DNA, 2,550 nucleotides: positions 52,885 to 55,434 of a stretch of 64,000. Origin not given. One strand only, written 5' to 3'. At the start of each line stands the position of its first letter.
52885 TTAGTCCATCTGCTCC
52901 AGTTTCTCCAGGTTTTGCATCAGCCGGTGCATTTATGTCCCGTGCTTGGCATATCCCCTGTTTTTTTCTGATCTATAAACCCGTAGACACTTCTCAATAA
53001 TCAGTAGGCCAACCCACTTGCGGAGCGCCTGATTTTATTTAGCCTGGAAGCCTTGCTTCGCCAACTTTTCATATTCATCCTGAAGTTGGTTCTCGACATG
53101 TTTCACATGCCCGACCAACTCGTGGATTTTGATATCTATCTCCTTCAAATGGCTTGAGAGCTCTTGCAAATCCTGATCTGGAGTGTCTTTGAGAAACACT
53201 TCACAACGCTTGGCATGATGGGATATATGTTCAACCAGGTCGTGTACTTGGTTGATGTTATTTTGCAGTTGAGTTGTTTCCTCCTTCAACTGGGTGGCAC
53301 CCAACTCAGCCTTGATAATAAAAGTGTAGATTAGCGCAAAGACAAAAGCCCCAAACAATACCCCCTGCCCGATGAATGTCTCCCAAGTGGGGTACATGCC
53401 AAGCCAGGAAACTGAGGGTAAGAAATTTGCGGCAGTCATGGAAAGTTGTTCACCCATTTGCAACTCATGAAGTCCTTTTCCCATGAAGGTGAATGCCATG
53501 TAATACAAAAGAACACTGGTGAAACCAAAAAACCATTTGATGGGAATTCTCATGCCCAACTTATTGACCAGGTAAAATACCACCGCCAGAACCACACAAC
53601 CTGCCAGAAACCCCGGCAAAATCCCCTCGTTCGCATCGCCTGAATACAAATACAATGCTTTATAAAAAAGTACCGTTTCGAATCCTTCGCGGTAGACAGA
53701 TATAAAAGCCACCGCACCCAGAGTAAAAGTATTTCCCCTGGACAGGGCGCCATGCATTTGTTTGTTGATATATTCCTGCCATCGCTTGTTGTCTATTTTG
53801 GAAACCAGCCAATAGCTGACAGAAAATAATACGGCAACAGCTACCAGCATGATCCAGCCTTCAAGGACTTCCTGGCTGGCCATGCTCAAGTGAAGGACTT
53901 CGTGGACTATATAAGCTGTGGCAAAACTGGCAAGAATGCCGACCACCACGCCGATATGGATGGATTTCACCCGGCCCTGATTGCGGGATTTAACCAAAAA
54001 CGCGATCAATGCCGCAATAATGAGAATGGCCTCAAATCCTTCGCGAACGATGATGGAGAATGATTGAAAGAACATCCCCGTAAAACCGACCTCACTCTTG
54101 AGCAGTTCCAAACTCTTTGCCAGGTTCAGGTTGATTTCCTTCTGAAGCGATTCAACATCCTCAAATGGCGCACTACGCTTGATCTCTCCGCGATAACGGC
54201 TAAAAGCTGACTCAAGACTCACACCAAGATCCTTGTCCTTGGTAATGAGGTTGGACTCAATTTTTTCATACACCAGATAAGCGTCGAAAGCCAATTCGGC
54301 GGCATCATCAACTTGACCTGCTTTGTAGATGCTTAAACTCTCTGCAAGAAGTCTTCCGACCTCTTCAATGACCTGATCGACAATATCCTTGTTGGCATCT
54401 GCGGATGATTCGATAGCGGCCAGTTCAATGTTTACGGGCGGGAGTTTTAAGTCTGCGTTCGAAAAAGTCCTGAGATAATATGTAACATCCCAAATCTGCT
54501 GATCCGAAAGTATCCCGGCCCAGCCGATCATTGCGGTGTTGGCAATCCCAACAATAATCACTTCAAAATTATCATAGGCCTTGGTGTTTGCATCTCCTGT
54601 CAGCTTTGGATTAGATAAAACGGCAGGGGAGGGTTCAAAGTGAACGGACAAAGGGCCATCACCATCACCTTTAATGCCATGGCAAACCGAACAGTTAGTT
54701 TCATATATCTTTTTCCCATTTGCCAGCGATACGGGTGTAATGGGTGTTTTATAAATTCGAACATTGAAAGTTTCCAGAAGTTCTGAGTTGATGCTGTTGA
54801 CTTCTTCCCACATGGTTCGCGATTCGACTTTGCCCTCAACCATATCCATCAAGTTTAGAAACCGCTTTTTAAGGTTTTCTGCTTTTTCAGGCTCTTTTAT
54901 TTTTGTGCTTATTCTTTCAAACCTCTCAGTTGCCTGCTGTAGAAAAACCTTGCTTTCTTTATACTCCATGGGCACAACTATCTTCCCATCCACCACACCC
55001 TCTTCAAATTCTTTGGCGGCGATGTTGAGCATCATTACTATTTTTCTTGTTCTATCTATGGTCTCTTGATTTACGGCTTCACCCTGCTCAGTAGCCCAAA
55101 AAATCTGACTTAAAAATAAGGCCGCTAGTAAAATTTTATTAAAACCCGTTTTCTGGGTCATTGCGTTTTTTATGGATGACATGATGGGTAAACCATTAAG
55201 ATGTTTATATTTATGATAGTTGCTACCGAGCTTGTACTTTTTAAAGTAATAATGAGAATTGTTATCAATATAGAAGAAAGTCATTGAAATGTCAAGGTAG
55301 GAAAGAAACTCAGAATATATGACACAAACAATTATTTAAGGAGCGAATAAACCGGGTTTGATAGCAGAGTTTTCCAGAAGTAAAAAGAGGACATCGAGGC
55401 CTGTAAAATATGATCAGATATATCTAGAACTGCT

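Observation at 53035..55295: Fur-controlled fusion of a periplasmic cytochrome c to an FTR1 iron permease with a His-rich cytoplasmic tail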

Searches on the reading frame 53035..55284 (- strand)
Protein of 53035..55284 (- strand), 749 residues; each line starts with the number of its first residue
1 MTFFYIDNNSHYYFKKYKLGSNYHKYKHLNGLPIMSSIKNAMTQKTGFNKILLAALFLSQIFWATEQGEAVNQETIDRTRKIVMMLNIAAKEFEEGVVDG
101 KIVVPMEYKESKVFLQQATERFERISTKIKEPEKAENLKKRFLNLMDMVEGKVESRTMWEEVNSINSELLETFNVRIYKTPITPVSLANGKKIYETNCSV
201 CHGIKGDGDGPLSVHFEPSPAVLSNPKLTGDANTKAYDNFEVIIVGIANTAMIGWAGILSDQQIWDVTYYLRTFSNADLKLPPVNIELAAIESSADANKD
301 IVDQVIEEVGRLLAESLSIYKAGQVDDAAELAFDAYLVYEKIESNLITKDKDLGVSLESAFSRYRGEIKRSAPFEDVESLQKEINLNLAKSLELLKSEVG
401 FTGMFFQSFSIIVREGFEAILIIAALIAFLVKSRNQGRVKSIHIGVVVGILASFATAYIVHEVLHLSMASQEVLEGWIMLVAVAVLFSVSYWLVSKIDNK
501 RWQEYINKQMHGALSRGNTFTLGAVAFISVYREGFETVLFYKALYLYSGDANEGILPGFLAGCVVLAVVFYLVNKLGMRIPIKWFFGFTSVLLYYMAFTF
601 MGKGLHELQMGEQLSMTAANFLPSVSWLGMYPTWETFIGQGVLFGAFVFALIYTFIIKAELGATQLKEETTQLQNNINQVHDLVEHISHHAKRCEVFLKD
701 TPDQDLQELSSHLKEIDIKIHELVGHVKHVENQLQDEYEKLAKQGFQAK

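Call 3: search_protein_families(library=pfam, proteins=[window:53035-55284:-], max_evalue=1)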
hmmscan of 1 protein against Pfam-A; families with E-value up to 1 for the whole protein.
window:53035-55284:- (749 aa): 12 families
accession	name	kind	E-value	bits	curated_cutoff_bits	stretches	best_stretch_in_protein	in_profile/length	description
PF03239.20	FTR1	-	1.4e-27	97.2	25.3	2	377-521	98-237/284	Iron permease FTR1 family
PF00034.26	Cytochrom_C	-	3.9e-12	47.8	21.3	1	188-273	2-88/90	Cytochrome c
PF13442.11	Cytochrome_CBB3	-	1e-09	39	27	1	187-271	3-68/68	Cytochrome C oxidase, cbb3-type, subunit III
PF00060.32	Lig_chan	-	0.0089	16.3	30.8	1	475-525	3-54/146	Ligand-gated ion channel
PF14495.11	Cytochrom_C550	-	0.068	13.3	27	1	181-202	20-41/136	Cytochrome c-550 domain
PF10158.14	LOH1CR12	-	0.081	13.4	24.7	1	678-737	63-120/131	Tumour suppressor protein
PF02050.21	FliJ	-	0.089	13.5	28.4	1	663-743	4-84/123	Flagellar FliJ protein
PF01608.23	I_LWEQ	-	0.22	12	27.5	1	659-742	60-143/151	I/LWEQ domain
PF16716.10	BST2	-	0.39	11.9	27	0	667-741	16-89/91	Bone marrow stromal antigen 2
PF14362.11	DUF4407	-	0.45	10.2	31.3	1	437-504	10-78/297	Domain of unknown function (DUF4407)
PF25764.1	KIF21A_4th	-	0.46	10.6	33.1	0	660-743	20-100/183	KIF21A-like domain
PF08702.15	Fib_alpha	-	0.88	10.2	29.9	0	664-741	38-114/143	Fibrinogen alpha/beta chain family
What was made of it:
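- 54466..54723 (-): Class-I cytochrome c domain (aa 188-273), with CSVCH at 54679-54693 and invariant Met252 at 54529-54531. Pfam Cytochrom_C E=3.9e-12 (call 3).
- On FTR1 / iron-lead transporter superfamily (PF03239): Pfam FTR1 scores 97.2 bits against a cut-off of 25.3 (call 3).
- On Class I c-type cytochrome: Pfam Cytochrom_C scores 47.8 bits against 21.3 (call 3).
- On EfeO / imelysin (M75) or cupredoxin periplasmic partner: No such Pfam hit appears at E<=1 (call 3).
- Checked: Cytochrom_C scores 47.8 bits against 21.3 (call 3).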

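Call 4: search_protein_families(library=ncbifam, proteins=[window:53035-55284:-], max_evalue=1)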
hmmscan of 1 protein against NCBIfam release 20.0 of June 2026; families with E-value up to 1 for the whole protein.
window:53035-55284:- (749 aa): 13 families
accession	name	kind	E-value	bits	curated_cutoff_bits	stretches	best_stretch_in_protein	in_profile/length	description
TIGR00145.1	TIGR00145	subfamily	7e-37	127.6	303.8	1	406-626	5-224/282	EfeU/Ftr1 family ferrous iron transporter subunit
NF041756.1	EfeU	equivalog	3.6e-30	105.4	255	1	411-621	3-210/257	iron uptake transporter permease EfeU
NF033864.1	cytochrome579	equivalog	1.6e-08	34.5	280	1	181-274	43-139/179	cytochrome 579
NF011054.0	PRK14486.1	equivalog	5e-08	32.8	447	1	186-274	214-290/294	putative bifunctional cbb3-type cytochrome c oxidase subunit II/cytochrome c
TIGR00782.1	ccoP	equivalog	1.1e-05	24.9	179.95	1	164-276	83-194/285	cytochrome-c oxidase, cbb3-type subunit III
NF045930.1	Cytc6PetJCyano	equivalog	0.00042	20.2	135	1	179-271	20-102/110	cytochrome c6 PetJ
NF050122.1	bc1_QcrC_actin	exception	0.001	18.5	200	1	186-208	40-62/253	cytochrome bc1 complex diheme cytochrome c subunit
TIGR04494.1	c550_PedF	equivalog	0.0072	16.2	122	1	186-274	50-130/133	cytochrome c-550 PedF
TIGR03872.1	cytochrome_MoxG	equivalog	0.0092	16.1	147.8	1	186-277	43-124/133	cytochrome c(L), periplasmic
TIGR04485.1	thiosulf_SoxX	equivalog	0.024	15.4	61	1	196-273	3-77/78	sulfur oxidation c-type cytochrome SoxX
TIGR02603.1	CxxCH_TIGR02603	domain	0.036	14.1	68.15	1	188-208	4-24/134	putative heme-binding domain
NF040606.1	CytoC_perox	subfamily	0.13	11.5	150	1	182-209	293-322/524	di-heme-cytochrome C peroxidase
TIGR04119.1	CXXX_matur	equivalog_domain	0.46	9.8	150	0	674-731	8-68/210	CXXX repeat peptide maturase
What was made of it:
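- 53308..54084 (-): FTR1 permease core of 7 TM helices (aa 401-659), with REGFE at 54031-54045 (TM1) and 53677-53691 (TM4). Pfam FTR1 1.4e-27 and TIGR00145 7e-37, the latter below its cut-off (calls 3, 4).
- On FTR1 / iron-lead transporter superfamily (PF03239): The TIGR00145 and EfeU equivalog models match but fall below their full-length cut-offs (call 4), so it is not an EfeU orthologue.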

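Call 7: find_homologous_proteins(query=window:53035-55182:-)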
Query window:53035-55182:- (715 aa): 1846 proteins with E <= 0.001 among 8000 candidates; the best 120 are listed.
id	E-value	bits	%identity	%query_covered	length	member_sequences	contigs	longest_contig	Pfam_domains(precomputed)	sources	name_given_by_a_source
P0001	0.0e+0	1481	100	93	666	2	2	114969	PF03239.21,PF13442.12,PF00034.27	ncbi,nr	ncbi:MAG: FTR1 family protein [Nitrospinae bacterium]|nr:FTR1 family protein [Nitrospinota bacterium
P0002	0.0e+0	1391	87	100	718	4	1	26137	PF03239.21,PF13442.12,PF00034.27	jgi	jgi:high-affinity iron transporter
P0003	0.0e+0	1380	86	100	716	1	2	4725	PF03239.21,PF13442.12,PF00034.27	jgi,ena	jgi:high-affinity iron transporter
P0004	0.0e+0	1369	85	100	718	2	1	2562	PF03239.21,PF13442.12,PF00034.27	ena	-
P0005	0.0e+0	1355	86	97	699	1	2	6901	PF03239.21,PF13442.12,PF00034.27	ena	-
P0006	0.0e+0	1345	84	100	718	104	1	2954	PF03239.21,PF13442.12,PF00034.27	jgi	-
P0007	0.0e+0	1339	82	100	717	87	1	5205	PF03239.21,PF13442.12,PF00034.27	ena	-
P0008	0.0e+0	1333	83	100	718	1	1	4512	PF03239.21,PF13442.12,PF00034.27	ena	-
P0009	0.0e+0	1333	85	98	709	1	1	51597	PF03239.21,PF13442.12,PF00034.27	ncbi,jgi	-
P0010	0.0e+0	1332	83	100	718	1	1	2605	PF03239.21,PF13442.12,PF00034.27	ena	-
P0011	0.0e+0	1330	83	100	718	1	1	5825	PF03239.21,PF13442.12,PF00034.27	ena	-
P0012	0.0e+0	1311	81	100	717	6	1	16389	PF03239.21,PF13442.12,PF00034.27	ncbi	-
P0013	0.0e+0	1310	82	100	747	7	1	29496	PF03239.21,PF13442.12,PF00034.27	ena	-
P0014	0.0e+0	1309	82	100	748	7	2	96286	PF03239.21,PF13442.12,PF00034.27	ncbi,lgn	-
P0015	0.0e+0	1306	82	100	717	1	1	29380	PF03239.21,PF13442.12,PF00034.27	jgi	jgi:high-affinity iron transporter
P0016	0.0e+0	1303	80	100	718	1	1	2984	PF03239.21,PF13442.12,PF00034.27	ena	-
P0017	0.0e+0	1299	81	99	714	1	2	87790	PF03239.21,PF13442.12,PF00034.27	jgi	jgi:high-affinity iron transporter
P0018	0.0e+0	1298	82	98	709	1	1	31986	PF03239.21,PF13442.12,PF00034.27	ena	-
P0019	0.0e+0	1298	79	100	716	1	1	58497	PF03239.21,PF13442.12,PF00034.27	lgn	-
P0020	0.0e+0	1297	81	100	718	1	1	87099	PF03239.21,PF13442.12,PF00034.27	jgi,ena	-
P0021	0.0e+0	1297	81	100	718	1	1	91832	PF03239.21,PF13442.12,PF00034.27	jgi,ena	-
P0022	0.0e+0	1297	82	98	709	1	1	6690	PF03239.21,PF13442.12,PF00034.27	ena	-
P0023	0.0e+0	1295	82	97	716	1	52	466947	PF03239.21,PF13442.12,PF00034.27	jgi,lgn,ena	jgi:high-affinity iron transporter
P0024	0.0e+0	1294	82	97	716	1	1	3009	PF03239.21,PF13442.12,PF00034.27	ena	-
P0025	0.0e+0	1293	82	97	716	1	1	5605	PF03239.21,PF13442.12,PF00034.27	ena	-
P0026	0.0e+0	1292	82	97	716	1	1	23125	PF03239.21,PF13442.12,PF00034.27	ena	-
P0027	0.0e+0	1292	82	97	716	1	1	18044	PF03239.21,PF13442.12,PF00034.27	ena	-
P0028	0.0e+0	1292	82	97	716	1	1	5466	PF03239.21,PF13442.12,PF00034.27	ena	-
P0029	0.0e+0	1291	83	96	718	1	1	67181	PF03239.21,PF13442.12,PF00034.27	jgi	jgi:high-affinity iron transporter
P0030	0.0e+0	1289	82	97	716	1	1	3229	PF03239.21,PF13442.12,PF00034.27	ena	-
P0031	0.0e+0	1289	80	100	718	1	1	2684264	PF03239.21,PF13442.12,PF00034.27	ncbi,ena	-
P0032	0.0e+0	1289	80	100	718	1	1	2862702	PF03239.21,PF13442.12,PF00034.27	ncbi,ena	-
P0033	0.0e+0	1287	80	100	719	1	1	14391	PF03239.21,PF13442.12,PF00034.27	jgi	jgi:high-affinity iron transporter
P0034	0.0e+0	1285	81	100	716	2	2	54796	PF03239.21,PF13442.12,PF00034.27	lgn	-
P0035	0.0e+0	1280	79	100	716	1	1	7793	PF03239.21,PF13442.12,PF00034.27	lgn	-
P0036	0.0e+0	1278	79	100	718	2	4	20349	PF03239.21,PF13442.12,PF00034.27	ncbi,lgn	-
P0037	0.0e+0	1272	79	100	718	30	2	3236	PF03239.21,PF13442.12,PF00034.27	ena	-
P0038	0.0e+0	1271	78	100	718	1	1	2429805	PF03239.21,PF13442.12,PF00034.27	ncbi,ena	-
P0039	0.0e+0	1267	80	98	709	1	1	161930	PF03239.21,PF13442.12,PF00034.27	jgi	jgi:high-affinity iron transporter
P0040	0.0e+0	1266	78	100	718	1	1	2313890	PF03239.21,PF13442.12,PF00034.27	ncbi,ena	-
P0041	0.0e+0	1259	78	100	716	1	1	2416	PF03239.21,PF13442.12,PF00034.27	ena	-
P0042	0.0e+0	1256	79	97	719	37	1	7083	PF03239.21,PF13442.12,PF00034.27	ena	-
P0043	0.0e+0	1253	79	99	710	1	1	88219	PF03239.21,PF13442.12,PF00034.27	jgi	jgi:high-affinity iron transporter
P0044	0.0e+0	1253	80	96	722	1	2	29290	PF03239.21,PF13442.12,PF00034.27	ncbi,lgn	-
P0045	0.0e+0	1251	83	93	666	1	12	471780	PF03239.21,PF13442.12,PF00034.27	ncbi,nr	ncbi:MAG: c-type cytochrome [Nitrospina sp.]|nr:c-type cytochrome [Nitrospina sp.] MBT3875845.1 c-ty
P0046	0.0e+0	1251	83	93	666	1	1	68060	PF03239.21,PF13442.12,PF00034.27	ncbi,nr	ncbi:MAG: c-type cytochrome [Nitrospina sp.]|nr:c-type cytochrome [Nitrospina sp.]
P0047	0.0e+0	1249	83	93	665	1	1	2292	PF03239.21,PF13442.12,PF00034.27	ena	-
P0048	0.0e+0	1247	78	100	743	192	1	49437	PF03239.21,PF13442.12,PF00034.27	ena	-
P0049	0.0e+0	1247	76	100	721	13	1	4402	PF03239.21,PF13442.12,PF00034.27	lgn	-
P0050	0.0e+0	1246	77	100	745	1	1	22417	PF03239.21,PF13442.12,PF00034.27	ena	-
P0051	0.0e+0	1245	77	100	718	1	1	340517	PF03239.21,PF13442.12,PF00034.27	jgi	jgi:high-affinity iron transporter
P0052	0.0e+0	1245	78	100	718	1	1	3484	PF03239.21,PF13442.12,PF00034.27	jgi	jgi:high-affinity iron transporter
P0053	0.0e+0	1245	78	100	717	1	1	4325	PF03239.21,PF13442.12,PF00034.27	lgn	-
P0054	0.0e+0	1245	78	100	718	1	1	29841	PF03239.21,PF13442.12,PF00034.27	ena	-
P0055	0.0e+0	1242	77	100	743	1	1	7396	PF03239.21,PF13442.12,PF00034.27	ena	-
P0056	0.0e+0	1234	78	97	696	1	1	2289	PF03239.21,PF13442.12,PF00034.27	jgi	jgi:high-affinity iron transporter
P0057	0.0e+0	1233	78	97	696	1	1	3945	PF03239.21,PF13442.12,PF00034.27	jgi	jgi:high-affinity iron transporter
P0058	0.0e+0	1232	76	100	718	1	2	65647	PF03239.21,PF13442.12,PF00034.27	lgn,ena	-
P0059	0.0e+0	1232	77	100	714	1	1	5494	PF03239.21,PF13442.12,PF00034.27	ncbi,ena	-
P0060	0.0e+0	1232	77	100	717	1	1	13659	PF03239.21,PF13442.12,PF00034.27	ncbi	-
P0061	0.0e+0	1231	77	100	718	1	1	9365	PF03239.21,PF13442.12,PF00034.27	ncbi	-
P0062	0.0e+0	1231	79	95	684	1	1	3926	PF03239.21,PF13442.12,PF00034.27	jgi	jgi:high-affinity iron transporter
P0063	0.0e+0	1231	77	100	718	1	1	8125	PF03239.21,PF13442.12,PF00034.27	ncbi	-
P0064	0.0e+0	1230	77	100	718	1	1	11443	PF03239.21,PF13442.12,PF00034.27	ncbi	-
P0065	0.0e+0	1225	76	100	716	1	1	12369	PF03239.21,PF13442.12,PF00034.27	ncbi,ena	-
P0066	0.0e+0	1220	76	100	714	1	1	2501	PF03239.21,PF13442.12,PF00034.27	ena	-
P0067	0.0e+0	1219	77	96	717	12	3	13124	PF03239.21,PF13442.12,PF00034.27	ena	-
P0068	0.0e+0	1217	81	93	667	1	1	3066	PF03239.21,PF13442.12,PF00034.27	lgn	-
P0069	0.0e+0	1217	75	99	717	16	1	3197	PF03239.21,PF13442.12,PF00034.27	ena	-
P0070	0.0e+0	1216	76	100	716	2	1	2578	PF03239.21,PF13442.12,PF00034.27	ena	-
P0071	0.0e+0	1211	76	100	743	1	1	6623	PF03239.21,PF13442.12,PF00034.27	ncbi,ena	-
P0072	0.0e+0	1210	75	100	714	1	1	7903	PF03239.21,PF13442.12,PF00034.27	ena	-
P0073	0.0e+0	1201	79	93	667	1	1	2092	PF03239.21,PF13442.12,PF00034.27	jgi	jgi:high-affinity iron transporter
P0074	0.0e+0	1201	77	95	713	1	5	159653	PF03239.21,PF13442.12,PF00034.27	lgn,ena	-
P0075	0.0e+0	1200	77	95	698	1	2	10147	PF03239.21,PF13442.12,PF00034.27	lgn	-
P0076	0.0e+0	1200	79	93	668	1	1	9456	PF03239.21,PF13442.12,PF00034.27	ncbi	-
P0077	0.0e+0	1199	73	100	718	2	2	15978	PF03239.21,PF13442.12,PF00034.27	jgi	jgi:high-affinity iron transporter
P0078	0.0e+0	1196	76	98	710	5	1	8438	PF03239.21,PF13442.12,PF00034.27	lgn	-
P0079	0.0e+0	1194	79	93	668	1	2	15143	PF03239.21,PF13442.12,PF00034.27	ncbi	-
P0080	0.0e+0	1192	79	93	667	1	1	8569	PF03239.21,PF13442.12,PF00034.27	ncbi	-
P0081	0.0e+0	1168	76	94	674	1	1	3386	PF03239.21,PF13442.12,PF00034.27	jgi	jgi:high-affinity iron transporter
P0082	0.0e+0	1160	73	96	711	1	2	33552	PF03239.21,PF13442.12,PF00034.27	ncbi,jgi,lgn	ncbi:MAG: high-affinity iron transporter [Nitrospinales bacterium]|jgi:high-affinity iron transporte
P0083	0.0e+0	1158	73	98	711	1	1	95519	PF03239.21,PF13442.12,PF00034.27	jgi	jgi:high-affinity iron transporter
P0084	0.0e+0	1156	72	100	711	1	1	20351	PF03239.21,PF13442.12,PF00034.27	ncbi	-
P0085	0.0e+0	1152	73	95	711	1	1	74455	PF03239.21,PF13442.12,PF00034.27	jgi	jgi:high-affinity iron transporter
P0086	0.0e+0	1152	74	95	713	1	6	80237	PF03239.21,PF13442.12,PF00034.27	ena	-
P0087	0.0e+0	1152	74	95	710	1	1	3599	PF03239.21,PF13442.12,PF00034.27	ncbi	-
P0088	0.0e+0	1152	73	98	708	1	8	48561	PF03239.21,PF13442.12,PF00034.27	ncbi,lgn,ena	-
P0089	0.0e+0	1151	73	98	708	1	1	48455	PF03239.21,PF13442.12,PF00034.27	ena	-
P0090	0.0e+0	1151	73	98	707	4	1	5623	PF03239.21,PF13442.12,PF00034.27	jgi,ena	-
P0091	0.0e+0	1151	72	98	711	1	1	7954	PF03239.21,PF13442.12,PF00034.27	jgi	-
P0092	0.0e+0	1150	73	98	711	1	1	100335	PF03239.21,PF13442.12,PF00034.27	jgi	jgi:high-affinity iron transporter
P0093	0.0e+0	1150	72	98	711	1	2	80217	PF03239.21,PF13442.12,PF00034.27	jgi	-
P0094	0.0e+0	1148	73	95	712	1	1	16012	PF03239.21,PF13442.12,PF00034.27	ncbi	-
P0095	0.0e+0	1147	73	100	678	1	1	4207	PF03239.21,PF13442.12,PF00034.27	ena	-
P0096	0.0e+0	1147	71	100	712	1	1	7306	PF03239.21,PF13442.12,PF00034.27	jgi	jgi:high-affinity iron transporter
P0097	0.0e+0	1137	72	95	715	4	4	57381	PF03239.21,PF13442.12,PF00034.27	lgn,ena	-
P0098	0.0e+0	1133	73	95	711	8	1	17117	PF03239.21,PF13442.12,PF00034.27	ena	-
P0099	0.0e+0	1132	72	95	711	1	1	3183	PF03239.21,PF13442.12,PF00034.27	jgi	jgi:high-affinity iron transporter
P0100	0.0e+0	1127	71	97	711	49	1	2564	PF03239.21,PF13442.12,PF00034.27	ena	-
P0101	0.0e+0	1124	74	93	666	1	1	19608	PF03239.21,PF13442.12,PF00034.27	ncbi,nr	ncbi:MAG: cytochrome c/FTR1 family iron permease [Nitrospinae bacterium]|nr:cytochrome c/FTR1 family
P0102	0.0e+0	1123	71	98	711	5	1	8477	PF03239.21,PF13442.12,PF00034.27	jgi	jgi:high-affinity iron transporter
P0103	0.0e+0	1122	71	95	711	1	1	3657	PF03239.21,PF13442.12,PF00034.27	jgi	-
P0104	0.0e+0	1121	73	95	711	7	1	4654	PF03239.21,PF13442.12,PF00034.27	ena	-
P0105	0.0e+0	1119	72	95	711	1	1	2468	PF03239.21,PF13442.12,PF00034.27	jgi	jgi:high-affinity iron transporter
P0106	0.0e+0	1118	72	95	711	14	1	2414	PF03239.21,PF13442.12,PF00034.27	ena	-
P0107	0.0e+0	1112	80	84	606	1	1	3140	PF03239.21,PF13442.12,PF00034.27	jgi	jgi:high-affinity iron transporter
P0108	0.0e+0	1030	86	75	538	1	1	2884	PF03239.21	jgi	-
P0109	5.5e-289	978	71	87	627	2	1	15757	PF03239.21,PF13442.12,PF00034.27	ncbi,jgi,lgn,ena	-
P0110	2.6e-283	959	61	97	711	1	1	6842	PF03239.21,PF13442.12,PF00034.27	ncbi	-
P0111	1.1e-280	951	61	98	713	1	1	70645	PF03239.21,PF13442.12,PF00034.27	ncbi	-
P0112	3.2e-280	949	60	99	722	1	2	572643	PF03239.21,PF13442.12,PF00034.27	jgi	jgi:high-affinity iron transporter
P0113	2.8e-279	946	71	84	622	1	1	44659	PF03239.21,PF13442.12,PF00034.27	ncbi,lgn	ncbi:MAG: cytochrome c/FTR1 family iron permease [Nitrospinota bacterium]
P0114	6.7e-279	945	61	98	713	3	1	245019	PF03239.21,PF13442.12,PF00034.27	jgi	jgi:high-affinity iron transporter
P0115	1.2e-278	944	60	98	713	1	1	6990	PF03239.21,PF13442.12,PF00034.27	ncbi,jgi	-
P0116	2.2e-278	943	60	98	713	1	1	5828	PF03239.21,PF13442.12,PF00034.27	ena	-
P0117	5.8e-278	942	61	95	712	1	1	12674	PF03239.21,PF13442.12,PF00034.27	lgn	-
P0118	1.3e-277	941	60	97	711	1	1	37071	PF03239.21,PF13442.12,PF00034.27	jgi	jgi:high-affinity iron transporter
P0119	4.1e-277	939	68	84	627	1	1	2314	PF03239.21,PF13442.12,PF00034.27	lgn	-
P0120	7.4e-277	938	60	98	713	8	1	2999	PF03239.21,PF13442.12,PF00034.27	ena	-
